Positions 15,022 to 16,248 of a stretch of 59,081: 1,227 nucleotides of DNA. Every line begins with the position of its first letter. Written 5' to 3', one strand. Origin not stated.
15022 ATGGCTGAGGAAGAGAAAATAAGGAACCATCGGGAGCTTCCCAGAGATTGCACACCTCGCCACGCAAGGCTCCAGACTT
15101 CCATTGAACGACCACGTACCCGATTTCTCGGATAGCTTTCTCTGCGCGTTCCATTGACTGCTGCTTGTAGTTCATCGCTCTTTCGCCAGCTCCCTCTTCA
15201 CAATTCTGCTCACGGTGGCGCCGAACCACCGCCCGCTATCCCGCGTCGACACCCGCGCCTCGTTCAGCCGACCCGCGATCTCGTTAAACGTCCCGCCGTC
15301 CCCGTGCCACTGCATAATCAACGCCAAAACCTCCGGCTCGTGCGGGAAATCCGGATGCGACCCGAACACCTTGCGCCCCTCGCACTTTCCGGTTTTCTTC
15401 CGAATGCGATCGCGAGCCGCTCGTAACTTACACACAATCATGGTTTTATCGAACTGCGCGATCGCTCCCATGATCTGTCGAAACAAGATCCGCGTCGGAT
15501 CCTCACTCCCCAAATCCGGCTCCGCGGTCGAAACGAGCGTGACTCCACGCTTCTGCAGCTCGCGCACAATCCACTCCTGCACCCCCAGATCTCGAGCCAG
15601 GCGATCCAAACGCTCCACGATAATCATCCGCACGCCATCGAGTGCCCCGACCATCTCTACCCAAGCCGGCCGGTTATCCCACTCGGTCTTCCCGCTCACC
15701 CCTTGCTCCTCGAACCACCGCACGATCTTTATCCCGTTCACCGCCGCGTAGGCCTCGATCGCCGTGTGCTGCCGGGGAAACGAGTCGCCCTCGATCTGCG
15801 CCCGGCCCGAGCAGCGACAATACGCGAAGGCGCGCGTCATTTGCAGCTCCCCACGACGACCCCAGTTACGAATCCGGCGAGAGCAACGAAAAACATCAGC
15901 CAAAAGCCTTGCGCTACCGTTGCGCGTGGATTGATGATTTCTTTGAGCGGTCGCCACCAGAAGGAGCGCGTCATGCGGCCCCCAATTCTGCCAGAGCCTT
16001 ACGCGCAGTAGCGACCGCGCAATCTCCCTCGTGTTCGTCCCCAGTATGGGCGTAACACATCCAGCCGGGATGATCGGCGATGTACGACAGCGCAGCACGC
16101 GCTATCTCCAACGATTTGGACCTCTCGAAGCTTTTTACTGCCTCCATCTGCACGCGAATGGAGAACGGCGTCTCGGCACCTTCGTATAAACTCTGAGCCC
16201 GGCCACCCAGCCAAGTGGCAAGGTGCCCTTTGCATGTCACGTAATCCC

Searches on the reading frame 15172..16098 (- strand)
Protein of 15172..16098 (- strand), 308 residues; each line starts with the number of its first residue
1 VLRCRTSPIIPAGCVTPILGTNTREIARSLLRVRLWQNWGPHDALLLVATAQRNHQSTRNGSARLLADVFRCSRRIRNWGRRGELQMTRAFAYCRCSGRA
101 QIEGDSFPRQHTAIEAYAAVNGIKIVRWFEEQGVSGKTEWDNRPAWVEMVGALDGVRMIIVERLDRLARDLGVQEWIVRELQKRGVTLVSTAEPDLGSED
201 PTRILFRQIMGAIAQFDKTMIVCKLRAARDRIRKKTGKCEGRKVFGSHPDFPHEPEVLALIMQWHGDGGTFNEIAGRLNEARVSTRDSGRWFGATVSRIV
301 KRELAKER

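Call 56: search_protein_families(library=pfam, proteins=[window:15172-16098:-], max_evalue=0.001)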
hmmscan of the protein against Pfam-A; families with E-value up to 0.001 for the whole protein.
window:15172-16098:- (308 aa): 2 families
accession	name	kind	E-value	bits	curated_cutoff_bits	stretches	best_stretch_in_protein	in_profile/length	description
PF00239.26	Resolvase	-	3.8e-28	98.8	23.3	1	90-235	1-142/145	Resolvase, N terminal domain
PF07508.19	Recombinase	-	6.5e-06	26.8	21.1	1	252-303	1-52/102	Recombinase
